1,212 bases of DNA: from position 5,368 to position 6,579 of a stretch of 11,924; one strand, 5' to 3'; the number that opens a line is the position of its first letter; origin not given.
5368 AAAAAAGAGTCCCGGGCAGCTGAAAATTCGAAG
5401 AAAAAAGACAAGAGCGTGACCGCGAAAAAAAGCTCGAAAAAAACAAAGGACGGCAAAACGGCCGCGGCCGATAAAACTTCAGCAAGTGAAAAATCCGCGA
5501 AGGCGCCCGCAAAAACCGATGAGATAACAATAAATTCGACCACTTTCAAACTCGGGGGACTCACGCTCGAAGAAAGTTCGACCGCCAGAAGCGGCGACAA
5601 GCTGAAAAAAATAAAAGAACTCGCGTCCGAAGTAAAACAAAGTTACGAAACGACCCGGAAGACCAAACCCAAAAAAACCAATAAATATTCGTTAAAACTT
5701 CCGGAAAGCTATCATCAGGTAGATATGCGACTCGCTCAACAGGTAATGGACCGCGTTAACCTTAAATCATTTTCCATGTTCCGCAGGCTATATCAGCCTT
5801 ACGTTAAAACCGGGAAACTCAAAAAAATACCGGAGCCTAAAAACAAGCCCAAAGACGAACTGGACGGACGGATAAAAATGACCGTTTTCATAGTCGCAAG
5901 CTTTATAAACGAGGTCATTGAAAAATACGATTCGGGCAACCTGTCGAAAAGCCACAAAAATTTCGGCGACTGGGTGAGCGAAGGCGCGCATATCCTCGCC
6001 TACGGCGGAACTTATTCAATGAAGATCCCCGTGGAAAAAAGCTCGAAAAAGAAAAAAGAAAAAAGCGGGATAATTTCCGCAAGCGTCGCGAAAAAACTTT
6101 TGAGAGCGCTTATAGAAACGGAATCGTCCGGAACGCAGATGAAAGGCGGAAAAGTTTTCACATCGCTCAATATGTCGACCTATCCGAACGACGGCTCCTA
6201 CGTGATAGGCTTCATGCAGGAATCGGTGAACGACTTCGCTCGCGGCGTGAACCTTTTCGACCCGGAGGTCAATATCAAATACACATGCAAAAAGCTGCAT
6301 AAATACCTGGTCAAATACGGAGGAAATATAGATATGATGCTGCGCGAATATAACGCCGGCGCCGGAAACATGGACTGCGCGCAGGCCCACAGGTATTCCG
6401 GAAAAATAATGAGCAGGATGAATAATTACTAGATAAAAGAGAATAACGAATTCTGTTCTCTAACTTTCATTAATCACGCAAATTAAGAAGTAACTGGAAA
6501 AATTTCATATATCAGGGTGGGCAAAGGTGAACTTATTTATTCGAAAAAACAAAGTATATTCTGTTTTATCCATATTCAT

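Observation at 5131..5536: Histone-H1-like lysine-rich disordered region with periodic DNA repeats and A7 tracts inside a lytic transglycosylase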

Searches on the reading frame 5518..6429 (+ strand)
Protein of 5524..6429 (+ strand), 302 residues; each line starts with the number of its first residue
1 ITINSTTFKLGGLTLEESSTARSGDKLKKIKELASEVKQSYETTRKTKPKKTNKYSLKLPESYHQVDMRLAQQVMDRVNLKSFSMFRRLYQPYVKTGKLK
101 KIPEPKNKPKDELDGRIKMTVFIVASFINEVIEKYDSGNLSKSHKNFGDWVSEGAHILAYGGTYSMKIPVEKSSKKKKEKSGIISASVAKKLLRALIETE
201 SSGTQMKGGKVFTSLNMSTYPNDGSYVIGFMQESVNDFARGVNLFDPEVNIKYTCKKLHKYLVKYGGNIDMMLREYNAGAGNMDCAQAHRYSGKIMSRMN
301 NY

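Call 7: find_homologous_proteins(query=window:5524-6429:+, max_evalue=0.001)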
Query window:5524-6429:+ (302 aa): 15 proteins with E <= 0.001 among 1162 candidates.
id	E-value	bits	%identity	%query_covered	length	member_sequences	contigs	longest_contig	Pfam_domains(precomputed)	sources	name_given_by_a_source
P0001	6.1e-194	661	100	100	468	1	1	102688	PF01464.26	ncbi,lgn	-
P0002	9.4e-172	588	89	100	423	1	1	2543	PF01464.26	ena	-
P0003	1.9e-170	584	87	100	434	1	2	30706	PF01464.26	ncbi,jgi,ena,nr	ncbi:MAG TPA: transglycosylase SLT domain-containing protein [Candidatus Wallbacteria bacterium]|nr:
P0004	2.5e-120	419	68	100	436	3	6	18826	PF01464.26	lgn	-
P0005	6.6e-120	418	65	97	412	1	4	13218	PF01464.26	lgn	-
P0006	8.8e-114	398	62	100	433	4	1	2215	PF01464.26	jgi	-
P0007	1.1e-112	394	62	100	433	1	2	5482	PF01464.26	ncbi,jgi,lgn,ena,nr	ncbi:MAG TPA: transglycosylase SLT domain-containing protein [Candidatus Wallbacteria bacterium]|nr:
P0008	1.6e-109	384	61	100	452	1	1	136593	PF01464.26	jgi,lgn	jgi:hypothetical protein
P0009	1.7e-108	381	57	100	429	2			PF01464.26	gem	-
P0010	4.8e-108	379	59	100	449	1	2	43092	PF01464.26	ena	-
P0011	1.5e-106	374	58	100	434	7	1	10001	PF01464.26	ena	-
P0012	1.9e-106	374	58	100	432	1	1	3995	PF01464.26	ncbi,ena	-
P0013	4.4e-105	369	59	100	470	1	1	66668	PF01464.26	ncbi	-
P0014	5.2e-105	369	58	100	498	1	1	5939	PF01464.26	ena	-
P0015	3.8e-86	307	64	75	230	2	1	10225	PF01464.26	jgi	-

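Call 11: find_encoding_contigs(protein=P0003, flank=10000, max_places=4)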
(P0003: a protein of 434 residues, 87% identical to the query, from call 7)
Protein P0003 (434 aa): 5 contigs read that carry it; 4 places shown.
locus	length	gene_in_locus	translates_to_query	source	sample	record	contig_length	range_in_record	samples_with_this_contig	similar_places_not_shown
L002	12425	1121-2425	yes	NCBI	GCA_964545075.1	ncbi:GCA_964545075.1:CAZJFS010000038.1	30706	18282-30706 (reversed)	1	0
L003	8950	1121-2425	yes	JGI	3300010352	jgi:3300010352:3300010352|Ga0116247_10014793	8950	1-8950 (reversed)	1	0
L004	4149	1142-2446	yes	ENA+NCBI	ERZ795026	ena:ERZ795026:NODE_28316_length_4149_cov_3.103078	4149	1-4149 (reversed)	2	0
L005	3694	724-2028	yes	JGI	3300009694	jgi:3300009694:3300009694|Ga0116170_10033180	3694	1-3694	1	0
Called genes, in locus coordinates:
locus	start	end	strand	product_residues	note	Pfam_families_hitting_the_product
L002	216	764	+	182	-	PF00588:SpoU_methylase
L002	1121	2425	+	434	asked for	PF01464:SLT (weak)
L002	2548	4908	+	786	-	PF16656:Pur_ac_phosph_N (faint), PF25788:Ig_Rha78A_N (faint), PF16389:DUF4998 (faint), PF25833:Fn3_SaeA_3rd (faint), PF00041:fn3 (weak)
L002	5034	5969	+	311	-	PF00294:PfkB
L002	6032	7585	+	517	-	PF03853:YjeF_N, PF01256:Carb_kinase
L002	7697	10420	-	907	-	PF01590:GAF, PF13185:GAF_2 (faint), PF00989:PAS (weak), PF08448:PAS_4, PF13426:PAS_9 (weak), PF00512:HisKA (weak), PF02518:HATPase_c, PF00072:Response_reg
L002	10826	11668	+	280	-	PF02811:PHP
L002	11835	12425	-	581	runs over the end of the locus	PF02730:AFOR_N, PF01314:AFOR_C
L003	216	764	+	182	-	PF00588:SpoU_methylase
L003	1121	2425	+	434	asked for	PF01464:SLT (weak)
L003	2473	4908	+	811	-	PF16656:Pur_ac_phosph_N (faint), PF25788:Ig_Rha78A_N (faint), PF16389:DUF4998 (faint), PF25833:Fn3_SaeA_3rd (faint), PF00041:fn3 (weak)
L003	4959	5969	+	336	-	PF00294:PfkB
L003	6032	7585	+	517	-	PF03853:YjeF_N, PF01256:Carb_kinase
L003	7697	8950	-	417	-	?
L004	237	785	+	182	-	PF00588:SpoU_methylase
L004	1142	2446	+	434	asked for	PF01464:SLT (weak)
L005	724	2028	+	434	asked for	PF01464:SLT (weak)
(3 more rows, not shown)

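Call 12: find_encoding_contigs(protein=P0002, flank=10000, max_places=4)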
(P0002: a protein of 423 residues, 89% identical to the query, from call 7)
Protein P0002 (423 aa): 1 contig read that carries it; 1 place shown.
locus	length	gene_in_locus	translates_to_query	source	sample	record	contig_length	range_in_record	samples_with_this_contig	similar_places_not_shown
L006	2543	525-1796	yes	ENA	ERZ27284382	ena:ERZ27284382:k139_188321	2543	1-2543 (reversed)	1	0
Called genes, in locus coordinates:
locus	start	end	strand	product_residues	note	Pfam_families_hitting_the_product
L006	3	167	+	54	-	?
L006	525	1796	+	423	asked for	PF01464:SLT (weak)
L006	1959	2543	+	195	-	?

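Call 14: list_cluster_members(proteins=[P0011, P0006, P0004, P0009, P0001, P0003, P0014])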
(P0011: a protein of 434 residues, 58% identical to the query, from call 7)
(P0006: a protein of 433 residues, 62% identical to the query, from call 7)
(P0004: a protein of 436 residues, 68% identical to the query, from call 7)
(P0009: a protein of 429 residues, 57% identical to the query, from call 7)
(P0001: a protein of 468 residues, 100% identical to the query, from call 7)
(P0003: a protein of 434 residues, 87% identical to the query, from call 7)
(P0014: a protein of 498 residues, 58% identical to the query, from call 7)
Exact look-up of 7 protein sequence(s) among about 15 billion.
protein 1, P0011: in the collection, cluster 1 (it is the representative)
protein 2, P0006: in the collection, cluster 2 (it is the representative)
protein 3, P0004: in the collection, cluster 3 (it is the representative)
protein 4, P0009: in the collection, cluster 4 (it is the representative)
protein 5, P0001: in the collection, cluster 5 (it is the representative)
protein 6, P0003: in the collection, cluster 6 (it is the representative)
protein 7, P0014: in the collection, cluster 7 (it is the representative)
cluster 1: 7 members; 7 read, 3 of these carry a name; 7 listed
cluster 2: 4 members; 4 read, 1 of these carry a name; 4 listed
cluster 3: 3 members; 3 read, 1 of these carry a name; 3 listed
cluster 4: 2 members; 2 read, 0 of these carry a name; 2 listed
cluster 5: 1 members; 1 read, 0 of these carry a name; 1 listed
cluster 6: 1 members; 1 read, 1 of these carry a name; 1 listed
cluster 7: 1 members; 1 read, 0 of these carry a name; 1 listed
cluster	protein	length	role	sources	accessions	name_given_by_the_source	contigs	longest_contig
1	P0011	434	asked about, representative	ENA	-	-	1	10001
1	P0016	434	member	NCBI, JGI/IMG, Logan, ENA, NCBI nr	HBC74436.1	MAG TPA: hypothetical protein DC017_06195 [Candidatus Wallbacteria bacterium] | hypothetical protein [Candidatus Wallbacteria bacterium]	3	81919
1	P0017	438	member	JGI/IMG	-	hypothetical protein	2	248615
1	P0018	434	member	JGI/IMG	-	hypothetical protein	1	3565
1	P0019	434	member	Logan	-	-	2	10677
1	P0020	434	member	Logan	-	-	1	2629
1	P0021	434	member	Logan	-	-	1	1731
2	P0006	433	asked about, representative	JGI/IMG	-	-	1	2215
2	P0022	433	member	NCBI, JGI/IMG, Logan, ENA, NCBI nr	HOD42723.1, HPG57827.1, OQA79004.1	MAG TPA: transglycosylase SLT domain-containing protein [Candidatus Wallbacteria ... | MAG: Transglycosylase SLT domain protein [bacterium ADurb.Bin243]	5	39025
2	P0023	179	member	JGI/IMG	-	-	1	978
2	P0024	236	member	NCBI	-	-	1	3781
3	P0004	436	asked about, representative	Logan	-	-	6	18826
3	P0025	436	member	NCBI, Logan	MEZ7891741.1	MAG: lytic transglycosylase domain-containing protein [Candidatus Wallbacteria bacterium]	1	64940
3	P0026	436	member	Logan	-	-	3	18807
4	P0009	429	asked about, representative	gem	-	-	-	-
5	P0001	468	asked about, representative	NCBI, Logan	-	-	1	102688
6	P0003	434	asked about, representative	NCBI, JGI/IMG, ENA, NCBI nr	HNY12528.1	MAG TPA: transglycosylase SLT domain-containing protein [Candidatus Wallbacteria ... | transglycosylase SLT domain-containing protein [Candidatus Wallbacteria bacterium]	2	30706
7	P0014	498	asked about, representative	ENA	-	-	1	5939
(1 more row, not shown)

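Call 19: search_solved_structures(query=A1, max_evalue=1, show_alignments=2)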
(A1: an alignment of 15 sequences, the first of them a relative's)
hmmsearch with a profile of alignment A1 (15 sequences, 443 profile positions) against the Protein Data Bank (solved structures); distinct sequences matched with E-value up to 1: 4.
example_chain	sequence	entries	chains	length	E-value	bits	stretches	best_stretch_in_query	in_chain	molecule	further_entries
7dtd_A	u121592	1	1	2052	0.0028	20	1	20-161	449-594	Sodium channel protein type 1 subunit alpha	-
8rjc_9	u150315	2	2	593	0.094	15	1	21-119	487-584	Calnexin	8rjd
9ijj_A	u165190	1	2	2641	0.11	14.7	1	27-135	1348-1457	Cilia and flagella associated protein 46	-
7cu3_B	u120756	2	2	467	0.32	13.2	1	18-90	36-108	Transmembrane protein FAM155A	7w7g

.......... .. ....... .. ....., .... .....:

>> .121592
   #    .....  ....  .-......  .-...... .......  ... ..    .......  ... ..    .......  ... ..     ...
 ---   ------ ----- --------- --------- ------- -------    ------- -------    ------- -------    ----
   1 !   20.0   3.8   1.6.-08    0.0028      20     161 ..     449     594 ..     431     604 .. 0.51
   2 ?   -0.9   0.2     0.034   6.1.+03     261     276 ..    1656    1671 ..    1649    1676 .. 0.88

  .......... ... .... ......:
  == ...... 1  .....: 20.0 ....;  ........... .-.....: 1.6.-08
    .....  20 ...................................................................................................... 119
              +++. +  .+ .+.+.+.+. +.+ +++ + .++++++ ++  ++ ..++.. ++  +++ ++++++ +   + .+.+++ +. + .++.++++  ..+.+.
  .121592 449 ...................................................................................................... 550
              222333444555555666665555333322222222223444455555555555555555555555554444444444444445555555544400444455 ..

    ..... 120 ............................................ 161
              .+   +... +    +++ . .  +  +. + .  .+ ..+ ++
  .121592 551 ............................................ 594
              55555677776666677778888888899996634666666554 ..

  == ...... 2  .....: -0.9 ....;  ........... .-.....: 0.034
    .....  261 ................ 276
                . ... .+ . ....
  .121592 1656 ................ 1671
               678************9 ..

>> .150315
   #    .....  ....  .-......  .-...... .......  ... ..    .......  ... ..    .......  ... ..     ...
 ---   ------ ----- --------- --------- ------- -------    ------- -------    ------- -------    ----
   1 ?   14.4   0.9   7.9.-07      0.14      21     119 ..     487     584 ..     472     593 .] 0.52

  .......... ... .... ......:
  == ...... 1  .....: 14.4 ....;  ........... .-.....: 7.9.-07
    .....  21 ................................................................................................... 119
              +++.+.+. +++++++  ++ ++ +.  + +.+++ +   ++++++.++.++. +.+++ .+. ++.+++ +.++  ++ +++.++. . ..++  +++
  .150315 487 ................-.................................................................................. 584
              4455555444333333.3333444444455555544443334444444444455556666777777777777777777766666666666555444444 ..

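Call 20: find_encoding_contigs(protein=P0008, flank=10000, max_places=2)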
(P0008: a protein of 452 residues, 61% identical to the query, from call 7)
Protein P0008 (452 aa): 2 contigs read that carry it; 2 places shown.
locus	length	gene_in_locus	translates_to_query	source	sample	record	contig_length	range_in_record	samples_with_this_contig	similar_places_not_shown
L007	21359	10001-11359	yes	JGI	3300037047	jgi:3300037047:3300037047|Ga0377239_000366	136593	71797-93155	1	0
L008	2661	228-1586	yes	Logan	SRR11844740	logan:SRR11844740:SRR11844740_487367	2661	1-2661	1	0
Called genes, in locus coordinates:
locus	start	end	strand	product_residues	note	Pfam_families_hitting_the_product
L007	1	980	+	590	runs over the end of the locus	PF02366:PMT, PF13231:PMT_2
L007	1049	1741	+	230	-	PF00535:Glycos_transf_2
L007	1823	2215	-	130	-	-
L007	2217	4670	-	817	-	PF03130:HEAT_PBS (faint), PF12717:Cnd1 (faint), PF00514:Arm (faint), PF13646:HEAT_2, PF02985:HEAT (faint), PF13513:HEAT_EZ (faint), PF13646:HEAT_2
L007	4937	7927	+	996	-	-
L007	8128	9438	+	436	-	PF03415:Peptidase_C11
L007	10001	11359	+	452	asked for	PF01464:SLT (weak)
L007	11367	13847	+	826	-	PF25833:Fn3_SaeA_3rd (faint), PF16389:DUF4998 (faint), PF00041:fn3 (weak)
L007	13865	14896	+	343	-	PF00294:PfkB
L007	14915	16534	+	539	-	PF03853:YjeF_N, PF01256:Carb_kinase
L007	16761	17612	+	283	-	PF13424:TPR_12 (faint), PF07719:TPR_2 (faint), PF13414:TPR_11 (weak), PF23914:TPR_CcmH_CycH (weak), PF13181:TPR_8 (weak), PF13414:TPR_11 (weak), PF13432:TPR_16 (weak), PF13414:TPR_11 (weak), +7 more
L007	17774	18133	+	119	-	PF10135:Rod-binding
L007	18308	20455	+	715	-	-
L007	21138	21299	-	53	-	-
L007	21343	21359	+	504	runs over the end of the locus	PF23473:LysM3_LYK4_5 (faint), PF01476:LysM, PF01551:Peptidase_M23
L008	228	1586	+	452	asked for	PF01464:SLT (weak)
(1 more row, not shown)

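Call 21: find_encoding_contigs(protein=P0025, flank=10000, max_places=2)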
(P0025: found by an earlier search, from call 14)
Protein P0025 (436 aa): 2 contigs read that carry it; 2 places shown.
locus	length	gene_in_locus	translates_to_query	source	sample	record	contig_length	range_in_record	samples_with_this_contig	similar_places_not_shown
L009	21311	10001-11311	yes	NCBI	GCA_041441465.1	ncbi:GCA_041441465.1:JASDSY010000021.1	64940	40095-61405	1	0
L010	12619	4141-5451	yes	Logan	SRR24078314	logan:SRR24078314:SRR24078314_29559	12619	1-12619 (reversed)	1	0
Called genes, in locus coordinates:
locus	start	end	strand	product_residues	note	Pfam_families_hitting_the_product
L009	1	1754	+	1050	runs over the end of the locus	PF00989:PAS (faint), PF13188:PAS_8 (weak), PF13426:PAS_9 (faint), PF01590:GAF, PF08448:PAS_4, PF00512:HisKA, PF02518:HATPase_c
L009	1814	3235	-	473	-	PF00072:Response_reg, PF02954:HTH_8 (faint), PF00158:Sigma54_activat, PF14532:Sigma54_activ_2, PF07728:AAA_5 (weak), PF25601:AAA_lid_14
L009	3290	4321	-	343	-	PF14501:HATPase_c_5 (faint), PF00512:HisKA, PF02518:HATPase_c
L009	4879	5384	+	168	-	PF00036:EF-hand_1 (faint), PF13405:EF-hand_6 (faint), PF13499:EF-hand_7 (weak), PF13833:EF-hand_8 (faint), PF13202:EF-hand_5 (faint), PF13499:EF-hand_7 (weak)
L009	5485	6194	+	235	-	-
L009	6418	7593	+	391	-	-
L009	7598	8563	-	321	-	PF10298:WhiA_N (weak), PF14527:LAGLIDADG_WhiA, PF02650:HTH_WhiA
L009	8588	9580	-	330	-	PF02603:Hpr_kinase_N, PF07475:Hpr_kinase_C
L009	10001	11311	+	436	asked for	PF01464:SLT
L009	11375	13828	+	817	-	PF16794:fn3_4 (faint), PF00041:fn3 (faint), PF25788:Ig_Rha78A_N (faint), PF25833:Fn3_SaeA_3rd (faint)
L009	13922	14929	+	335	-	PF00294:PfkB, PF08543:Phos_pyr_kin (faint)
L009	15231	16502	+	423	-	PF25917:BSH_RND, PF25973:BSH_CzcB, PF25954:Beta-barrel_RND_2, PF25975:CzcB_C (weak), PF25989:YknX_C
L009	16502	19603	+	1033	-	PF00873:ACR_tran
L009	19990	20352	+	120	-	-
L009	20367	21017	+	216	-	PF01965:DJ-1_PfpI (weak)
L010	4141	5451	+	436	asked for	PF01464:SLT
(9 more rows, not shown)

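Call 22: find_encoding_contigs(protein=P0014, flank=10000, max_places=2)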
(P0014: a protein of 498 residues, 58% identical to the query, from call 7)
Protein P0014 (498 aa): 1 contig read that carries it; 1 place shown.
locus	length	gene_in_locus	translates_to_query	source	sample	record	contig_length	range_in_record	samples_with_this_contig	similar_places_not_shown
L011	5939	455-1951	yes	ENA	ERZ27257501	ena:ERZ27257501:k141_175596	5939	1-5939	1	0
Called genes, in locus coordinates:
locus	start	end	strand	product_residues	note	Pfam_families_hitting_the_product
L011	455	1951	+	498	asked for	PF01464:SLT (weak)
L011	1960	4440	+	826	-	PF25833:Fn3_SaeA_3rd (faint), PF25788:Ig_Rha78A_N (faint), PF16389:DUF4998 (faint), PF00041:fn3 (weak)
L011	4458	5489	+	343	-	PF00294:PfkB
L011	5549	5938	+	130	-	?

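Call 26: predict_structure(alignment_id=A1)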
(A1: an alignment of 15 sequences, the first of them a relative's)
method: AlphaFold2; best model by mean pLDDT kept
length: 468 residues; sequences in the alignment: 15
mean_pLDDT: 46.2   pTM: 0.28
mean pLDDT of the five models: 46.2, 45.7, 43.1, 42.4, 42.0
residues with pLDDT >= 90: 0; 70-90: 37; 50-70: 143; < 50: 288
segments of 3 or more residues with pLDDT < 50: 22-187, 214-221, 262-271, 303-306, 327-350, 362-405, 442-455, 457-459, 461-468
pLDDT, mean of each block of 10 residues (from residue 1): 56 72 41 34 29 26 26 30 38 41 35 30 29 30 28 29 42 40 45 64 60 47 65 79 65 61 46 59 72 63 50 61 46 29 40 57 41 30 35 37 49 55 66 59 42 48 44
secondary structure, 60 per line:
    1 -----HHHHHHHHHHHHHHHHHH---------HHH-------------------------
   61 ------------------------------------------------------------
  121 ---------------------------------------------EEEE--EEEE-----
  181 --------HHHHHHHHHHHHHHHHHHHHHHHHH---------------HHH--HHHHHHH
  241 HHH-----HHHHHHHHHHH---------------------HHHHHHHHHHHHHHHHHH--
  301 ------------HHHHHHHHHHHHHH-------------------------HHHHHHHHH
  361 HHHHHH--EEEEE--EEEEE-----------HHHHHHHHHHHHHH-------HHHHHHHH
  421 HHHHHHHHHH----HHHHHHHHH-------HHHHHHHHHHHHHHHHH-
elements in order: H6-23 E166-169 E172-175 H189-213 H234-243 H249-259 H281-298 H313-326 H352-366 E369-373 E376-380 H392-405 H413-430 H435-443 H451-467

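Call 35: search_protein_representatives(alignment_id=A3)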
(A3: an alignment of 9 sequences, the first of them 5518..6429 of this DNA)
Query: 9 sequences, 306 profile positions. Proteins with E-value up to 0.001 (for the whole library): 34; up to 1e-10: 2; up to 1e-30: 2. The best 34 are listed.
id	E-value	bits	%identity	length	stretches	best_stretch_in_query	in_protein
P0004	2.4e-156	536.3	-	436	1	1-306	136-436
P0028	1.3e-143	494.5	-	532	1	8-306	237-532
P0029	3.4e-06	43.2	-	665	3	244-288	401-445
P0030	4.7e-06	42.7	-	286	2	246-288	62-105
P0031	9.9e-06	41.6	-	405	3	220-290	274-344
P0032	1.2e-05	41.4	-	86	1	247-304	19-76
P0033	2.2e-05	40.5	-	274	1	227-288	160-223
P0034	3.2e-05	40.0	-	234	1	239-292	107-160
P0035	4.9e-05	39.4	-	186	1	220-298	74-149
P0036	6.5e-05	38.9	-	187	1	195-303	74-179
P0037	9.4e-05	38.4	-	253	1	221-306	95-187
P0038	1.3e-04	38.0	-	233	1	237-287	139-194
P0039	1.6e-04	37.7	-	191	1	245-297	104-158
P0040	1.7e-04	37.6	-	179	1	199-299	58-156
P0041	1.8e-04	37.5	-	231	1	195-286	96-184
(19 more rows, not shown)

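Call 45: predict_structure(alignment_id=A4)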
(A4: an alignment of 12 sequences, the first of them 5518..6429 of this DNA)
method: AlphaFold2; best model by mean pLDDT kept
length: 304 residues; sequences in the alignment: 12
mean_pLDDT: 50.7   pTM: 0.32
mean pLDDT of the five models: 50.7, 44.5, 44.3, 43.7, 40.5
residues with pLDDT >= 90: 0; 70-90: 18; 50-70: 143; < 50: 143
segments of 3 or more residues with pLDDT < 50: 50-62, 79-81, 85-92, 96-107, 109-114, 163-186, 201-250, 280-304
pLDDT, mean of each block of 10 residues (from residue 1): 60 56 61 74 63 45 55 58 49 46 45 50 57 58 62 62 37 31 49 57 33 29 35 43 46 57 70 56 41 44 36
secondary structure, 60 per line:
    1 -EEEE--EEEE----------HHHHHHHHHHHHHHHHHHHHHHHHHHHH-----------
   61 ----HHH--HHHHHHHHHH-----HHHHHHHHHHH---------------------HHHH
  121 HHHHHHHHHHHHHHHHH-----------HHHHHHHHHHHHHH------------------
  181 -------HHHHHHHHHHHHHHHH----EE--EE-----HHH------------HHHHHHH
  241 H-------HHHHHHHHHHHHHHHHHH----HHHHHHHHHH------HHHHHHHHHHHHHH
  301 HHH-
elements in order: E2-5 E8-11 H22-49 H70-79 H85-95 H117-137 H149-162 H188-203 H234-241 H249-266 H271-280 H287-303
